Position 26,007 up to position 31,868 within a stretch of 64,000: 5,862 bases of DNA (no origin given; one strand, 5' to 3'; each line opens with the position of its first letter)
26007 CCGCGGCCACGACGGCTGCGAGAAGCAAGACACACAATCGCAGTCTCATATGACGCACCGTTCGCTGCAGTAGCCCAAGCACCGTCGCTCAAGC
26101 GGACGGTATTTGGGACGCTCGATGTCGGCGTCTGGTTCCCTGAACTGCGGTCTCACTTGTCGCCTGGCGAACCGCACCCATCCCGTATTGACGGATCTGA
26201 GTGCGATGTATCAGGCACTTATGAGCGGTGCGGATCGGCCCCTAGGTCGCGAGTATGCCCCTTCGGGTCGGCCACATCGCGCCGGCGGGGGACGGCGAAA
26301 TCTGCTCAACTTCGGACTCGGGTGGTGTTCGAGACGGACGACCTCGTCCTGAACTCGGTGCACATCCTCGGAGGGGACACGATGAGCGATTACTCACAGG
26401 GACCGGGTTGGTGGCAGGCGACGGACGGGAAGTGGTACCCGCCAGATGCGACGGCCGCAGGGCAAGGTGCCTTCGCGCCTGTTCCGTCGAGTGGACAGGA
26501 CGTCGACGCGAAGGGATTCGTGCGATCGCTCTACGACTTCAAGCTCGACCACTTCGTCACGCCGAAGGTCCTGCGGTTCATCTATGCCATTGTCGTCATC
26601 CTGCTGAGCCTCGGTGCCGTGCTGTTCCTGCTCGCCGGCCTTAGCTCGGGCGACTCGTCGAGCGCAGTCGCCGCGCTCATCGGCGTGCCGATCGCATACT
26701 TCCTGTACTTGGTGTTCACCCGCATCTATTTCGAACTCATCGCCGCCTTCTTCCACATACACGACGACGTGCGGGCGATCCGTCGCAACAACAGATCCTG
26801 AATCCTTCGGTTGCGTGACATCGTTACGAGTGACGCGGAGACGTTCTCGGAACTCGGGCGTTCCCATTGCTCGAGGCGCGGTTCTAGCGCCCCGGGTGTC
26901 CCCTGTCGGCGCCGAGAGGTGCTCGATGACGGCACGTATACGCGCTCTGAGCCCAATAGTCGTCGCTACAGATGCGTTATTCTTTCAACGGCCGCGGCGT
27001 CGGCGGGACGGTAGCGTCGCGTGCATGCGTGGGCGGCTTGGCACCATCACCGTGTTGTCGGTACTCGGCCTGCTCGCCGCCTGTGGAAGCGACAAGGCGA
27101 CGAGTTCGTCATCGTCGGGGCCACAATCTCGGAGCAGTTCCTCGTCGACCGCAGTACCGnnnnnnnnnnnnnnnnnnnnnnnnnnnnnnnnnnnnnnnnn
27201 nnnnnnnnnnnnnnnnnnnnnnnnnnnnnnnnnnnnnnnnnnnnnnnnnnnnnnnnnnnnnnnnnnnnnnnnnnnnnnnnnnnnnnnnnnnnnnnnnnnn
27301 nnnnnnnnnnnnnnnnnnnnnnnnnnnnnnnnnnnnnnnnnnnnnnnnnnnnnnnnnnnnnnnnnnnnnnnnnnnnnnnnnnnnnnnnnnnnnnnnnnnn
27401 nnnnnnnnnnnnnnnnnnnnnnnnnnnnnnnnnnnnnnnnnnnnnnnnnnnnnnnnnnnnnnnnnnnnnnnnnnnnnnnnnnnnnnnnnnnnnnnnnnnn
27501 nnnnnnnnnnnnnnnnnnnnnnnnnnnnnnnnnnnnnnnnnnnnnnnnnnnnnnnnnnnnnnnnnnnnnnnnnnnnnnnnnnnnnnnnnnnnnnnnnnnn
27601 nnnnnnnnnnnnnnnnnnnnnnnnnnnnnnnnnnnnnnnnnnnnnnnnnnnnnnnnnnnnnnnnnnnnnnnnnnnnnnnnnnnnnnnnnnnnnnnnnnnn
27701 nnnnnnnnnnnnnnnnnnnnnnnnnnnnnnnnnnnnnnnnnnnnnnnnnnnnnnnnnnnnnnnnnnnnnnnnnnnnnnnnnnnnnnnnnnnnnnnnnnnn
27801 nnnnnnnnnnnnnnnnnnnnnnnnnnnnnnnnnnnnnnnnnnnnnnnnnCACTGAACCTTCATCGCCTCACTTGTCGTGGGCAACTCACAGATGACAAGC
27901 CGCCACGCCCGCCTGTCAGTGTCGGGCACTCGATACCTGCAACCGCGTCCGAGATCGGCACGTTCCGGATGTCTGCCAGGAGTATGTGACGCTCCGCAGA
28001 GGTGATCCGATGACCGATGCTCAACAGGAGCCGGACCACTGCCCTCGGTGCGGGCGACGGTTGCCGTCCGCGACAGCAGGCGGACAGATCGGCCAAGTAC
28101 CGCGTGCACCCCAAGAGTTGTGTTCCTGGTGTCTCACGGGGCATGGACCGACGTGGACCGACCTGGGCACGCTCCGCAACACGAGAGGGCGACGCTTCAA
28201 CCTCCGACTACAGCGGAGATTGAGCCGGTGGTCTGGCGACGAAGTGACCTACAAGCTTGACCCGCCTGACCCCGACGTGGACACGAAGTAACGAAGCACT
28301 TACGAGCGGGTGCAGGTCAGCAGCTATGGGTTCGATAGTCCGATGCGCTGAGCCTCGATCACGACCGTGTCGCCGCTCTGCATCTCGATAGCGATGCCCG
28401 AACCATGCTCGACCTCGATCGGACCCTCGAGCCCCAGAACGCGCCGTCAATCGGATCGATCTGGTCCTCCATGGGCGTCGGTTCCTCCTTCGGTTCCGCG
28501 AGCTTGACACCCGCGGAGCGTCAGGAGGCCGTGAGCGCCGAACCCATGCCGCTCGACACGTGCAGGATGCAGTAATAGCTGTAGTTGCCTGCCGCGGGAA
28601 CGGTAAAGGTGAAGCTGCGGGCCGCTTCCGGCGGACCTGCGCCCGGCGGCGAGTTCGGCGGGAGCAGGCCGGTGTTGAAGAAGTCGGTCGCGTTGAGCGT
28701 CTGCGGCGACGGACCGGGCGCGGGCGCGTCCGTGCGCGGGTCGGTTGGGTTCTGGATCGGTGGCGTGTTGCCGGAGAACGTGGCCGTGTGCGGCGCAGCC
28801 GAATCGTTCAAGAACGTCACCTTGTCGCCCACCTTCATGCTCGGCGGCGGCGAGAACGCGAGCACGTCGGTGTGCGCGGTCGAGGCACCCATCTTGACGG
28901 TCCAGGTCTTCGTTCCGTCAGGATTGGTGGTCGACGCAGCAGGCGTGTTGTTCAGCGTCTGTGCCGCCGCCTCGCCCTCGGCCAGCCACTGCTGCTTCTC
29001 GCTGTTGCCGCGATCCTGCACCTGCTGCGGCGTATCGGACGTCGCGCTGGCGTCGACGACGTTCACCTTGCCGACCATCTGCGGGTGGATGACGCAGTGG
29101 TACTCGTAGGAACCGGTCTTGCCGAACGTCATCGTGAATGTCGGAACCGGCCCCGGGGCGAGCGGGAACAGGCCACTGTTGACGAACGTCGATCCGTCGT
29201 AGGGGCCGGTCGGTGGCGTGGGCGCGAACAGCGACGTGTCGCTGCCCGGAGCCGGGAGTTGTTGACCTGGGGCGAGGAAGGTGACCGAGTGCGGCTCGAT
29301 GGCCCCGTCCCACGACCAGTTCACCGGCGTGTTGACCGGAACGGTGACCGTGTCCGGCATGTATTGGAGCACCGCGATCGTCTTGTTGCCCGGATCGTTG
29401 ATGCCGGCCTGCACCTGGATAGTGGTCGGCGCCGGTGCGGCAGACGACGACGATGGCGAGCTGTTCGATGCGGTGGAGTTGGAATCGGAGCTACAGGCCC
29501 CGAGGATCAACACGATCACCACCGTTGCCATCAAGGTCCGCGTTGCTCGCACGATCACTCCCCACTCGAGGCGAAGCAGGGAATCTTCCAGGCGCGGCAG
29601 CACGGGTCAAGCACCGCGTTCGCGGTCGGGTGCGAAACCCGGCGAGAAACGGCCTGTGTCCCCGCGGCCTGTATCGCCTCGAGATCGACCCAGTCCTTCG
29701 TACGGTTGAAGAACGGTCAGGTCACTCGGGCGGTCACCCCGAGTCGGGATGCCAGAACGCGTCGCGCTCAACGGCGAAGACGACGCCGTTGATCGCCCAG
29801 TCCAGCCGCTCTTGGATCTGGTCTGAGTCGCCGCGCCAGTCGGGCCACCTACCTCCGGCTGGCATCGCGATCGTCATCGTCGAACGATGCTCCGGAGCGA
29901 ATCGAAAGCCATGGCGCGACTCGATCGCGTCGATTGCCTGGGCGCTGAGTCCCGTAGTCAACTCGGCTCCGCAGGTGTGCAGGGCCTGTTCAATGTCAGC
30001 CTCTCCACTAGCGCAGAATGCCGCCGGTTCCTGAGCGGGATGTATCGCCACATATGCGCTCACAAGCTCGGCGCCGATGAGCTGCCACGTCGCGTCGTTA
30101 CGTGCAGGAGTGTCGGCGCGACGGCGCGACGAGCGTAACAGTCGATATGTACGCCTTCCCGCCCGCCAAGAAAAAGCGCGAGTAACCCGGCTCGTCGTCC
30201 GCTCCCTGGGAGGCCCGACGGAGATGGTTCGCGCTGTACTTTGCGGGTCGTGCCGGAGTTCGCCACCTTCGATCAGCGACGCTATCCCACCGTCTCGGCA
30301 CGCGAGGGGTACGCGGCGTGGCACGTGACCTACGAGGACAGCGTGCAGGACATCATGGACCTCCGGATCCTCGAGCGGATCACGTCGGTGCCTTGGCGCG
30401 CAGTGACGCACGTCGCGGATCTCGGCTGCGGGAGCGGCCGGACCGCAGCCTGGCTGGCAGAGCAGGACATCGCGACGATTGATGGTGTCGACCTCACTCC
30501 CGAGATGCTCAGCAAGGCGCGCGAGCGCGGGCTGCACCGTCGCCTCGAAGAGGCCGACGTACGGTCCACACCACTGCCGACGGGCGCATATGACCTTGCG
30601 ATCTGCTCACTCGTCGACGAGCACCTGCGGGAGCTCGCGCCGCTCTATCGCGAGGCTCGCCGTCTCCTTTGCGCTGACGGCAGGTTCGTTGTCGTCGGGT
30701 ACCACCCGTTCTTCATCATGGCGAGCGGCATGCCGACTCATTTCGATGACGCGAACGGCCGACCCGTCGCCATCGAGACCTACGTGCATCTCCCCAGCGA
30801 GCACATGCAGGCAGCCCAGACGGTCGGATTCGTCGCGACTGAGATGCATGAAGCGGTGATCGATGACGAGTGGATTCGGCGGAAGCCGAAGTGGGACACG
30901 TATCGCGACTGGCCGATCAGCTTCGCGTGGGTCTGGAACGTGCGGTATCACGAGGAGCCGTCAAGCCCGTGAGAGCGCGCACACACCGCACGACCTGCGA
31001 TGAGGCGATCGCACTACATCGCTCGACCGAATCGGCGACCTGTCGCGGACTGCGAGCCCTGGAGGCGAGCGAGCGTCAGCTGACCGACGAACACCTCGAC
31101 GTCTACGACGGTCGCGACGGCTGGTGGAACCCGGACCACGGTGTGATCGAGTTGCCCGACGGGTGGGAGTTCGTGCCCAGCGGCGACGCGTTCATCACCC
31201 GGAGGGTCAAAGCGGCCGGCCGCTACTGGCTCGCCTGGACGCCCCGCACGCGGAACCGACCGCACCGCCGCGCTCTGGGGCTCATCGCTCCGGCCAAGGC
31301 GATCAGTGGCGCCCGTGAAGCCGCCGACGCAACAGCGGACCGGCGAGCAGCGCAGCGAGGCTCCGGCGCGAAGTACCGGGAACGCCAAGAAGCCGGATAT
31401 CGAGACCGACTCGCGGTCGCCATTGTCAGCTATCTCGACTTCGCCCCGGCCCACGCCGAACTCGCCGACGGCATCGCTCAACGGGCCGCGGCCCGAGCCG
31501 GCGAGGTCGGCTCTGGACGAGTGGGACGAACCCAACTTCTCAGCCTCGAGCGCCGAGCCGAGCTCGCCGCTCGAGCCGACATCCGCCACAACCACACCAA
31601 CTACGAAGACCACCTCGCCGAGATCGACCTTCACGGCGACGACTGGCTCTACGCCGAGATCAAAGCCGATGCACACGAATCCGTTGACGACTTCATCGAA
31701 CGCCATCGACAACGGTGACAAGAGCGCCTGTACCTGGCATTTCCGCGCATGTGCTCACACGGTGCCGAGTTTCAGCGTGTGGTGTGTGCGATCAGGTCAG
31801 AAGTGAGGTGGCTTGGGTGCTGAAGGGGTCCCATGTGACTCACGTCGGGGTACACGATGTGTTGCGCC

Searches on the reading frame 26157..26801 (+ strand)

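Call 33: search_protein_families(library=pfam, proteins=[window:26157-26801:+], max_evalue=0.01)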
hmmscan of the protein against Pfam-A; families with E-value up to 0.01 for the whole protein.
window:26157-26801:+ (214 aa): 1 family
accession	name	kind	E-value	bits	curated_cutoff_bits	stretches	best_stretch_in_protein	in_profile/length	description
PF14110.11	DUF4282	-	4.3e-16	59.7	27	1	127-209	1-85/86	Domain of unknown function (DUF4282)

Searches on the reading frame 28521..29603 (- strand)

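Call 33: search_protein_families(library=pfam, proteins=[window:28521-29603:-], max_evalue=0.01)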
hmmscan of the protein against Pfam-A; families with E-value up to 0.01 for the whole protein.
window:28521-29603:- (360 aa): 2 families
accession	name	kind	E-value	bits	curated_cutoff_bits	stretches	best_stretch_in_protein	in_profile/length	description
PF00127.26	Copper-bind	-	5.6e-10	40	21.2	1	78-182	11-98/99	Copper binding proteins, plastocyanin/azurin family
PF13473.12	Cupredoxin_1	-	0.00094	19.6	27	0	148-180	70-102/104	Cupredoxin-like domain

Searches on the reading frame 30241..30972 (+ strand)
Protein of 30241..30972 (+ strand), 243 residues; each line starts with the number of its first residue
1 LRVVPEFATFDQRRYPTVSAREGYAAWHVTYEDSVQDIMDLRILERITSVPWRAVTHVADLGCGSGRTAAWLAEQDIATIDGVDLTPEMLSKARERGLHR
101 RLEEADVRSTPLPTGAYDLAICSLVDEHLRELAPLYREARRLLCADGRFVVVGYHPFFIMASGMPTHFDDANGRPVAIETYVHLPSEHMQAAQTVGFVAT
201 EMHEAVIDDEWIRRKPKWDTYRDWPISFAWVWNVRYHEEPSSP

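Call 33: search_protein_families(library=pfam, proteins=[window:30241-30972:+], max_evalue=0.01)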
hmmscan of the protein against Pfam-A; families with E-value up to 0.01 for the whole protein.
window:30241-30972:+ (243 aa): 10 families
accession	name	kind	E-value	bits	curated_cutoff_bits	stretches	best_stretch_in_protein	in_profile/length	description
PF08241.18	Methyltransf_11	-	1.7e-18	67.5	21.2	1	60-151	2-95/95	Methyltransferase domain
PF13649.12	Methyltransf_25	-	3.2e-16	60.2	27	1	58-147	1-97/97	Methyltransferase domain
PF08242.18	Methyltransf_12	-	5.8e-14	53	30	1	60-149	2-98/98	Methyltransferase domain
PF13847.12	Methyltransf_31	-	7.9e-11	42.3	27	1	56-152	5-110/145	Methyltransferase domain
PF13489.12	Methyltransf_23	-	8.5e-08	32.5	27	1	58-151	26-116/164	Methyltransferase domain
PF03141.22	Methyltransf_29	-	0.00018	20.6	23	1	53-153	116-219/506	Putative S-adenosyl-L-methionine-dependent methyltransferase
PF05148.21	Methyltransf_8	-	0.00066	20.1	27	1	54-151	72-156/219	Hypothetical methyltransferase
PF05175.20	MTS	-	0.00098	19.2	23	1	54-122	31-104/170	Methyltransferase small domain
PF07021.18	MetW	-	0.0012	19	21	1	54-123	13-82/193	Methionine biosynthesis protein MetW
PF05724.17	TPMT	-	0.0056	16.8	26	1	62-126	45-108/218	Thiopurine S-methyltransferase (TPMT)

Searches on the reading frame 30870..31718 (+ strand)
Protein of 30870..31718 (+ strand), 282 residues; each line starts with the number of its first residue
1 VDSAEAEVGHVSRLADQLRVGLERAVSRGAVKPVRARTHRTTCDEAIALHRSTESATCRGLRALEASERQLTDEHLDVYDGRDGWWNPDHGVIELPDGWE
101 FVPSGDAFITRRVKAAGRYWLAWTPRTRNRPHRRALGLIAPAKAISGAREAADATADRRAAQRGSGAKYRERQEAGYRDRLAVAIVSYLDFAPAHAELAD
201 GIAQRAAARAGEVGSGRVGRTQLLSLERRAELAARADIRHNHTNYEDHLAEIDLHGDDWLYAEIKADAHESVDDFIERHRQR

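Call 33: search_protein_families(library=pfam, proteins=[window:30870-31718:+], max_evalue=0.01)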
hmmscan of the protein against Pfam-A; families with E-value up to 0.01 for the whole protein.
window:30870-31718:+ (282 aa): 1 family
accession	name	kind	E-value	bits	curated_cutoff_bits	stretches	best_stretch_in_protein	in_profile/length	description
PF10056.14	DUF2293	-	4.9e-12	46.3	25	1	193-273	4-78/85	Uncharacterized conserved protein (DUF2293)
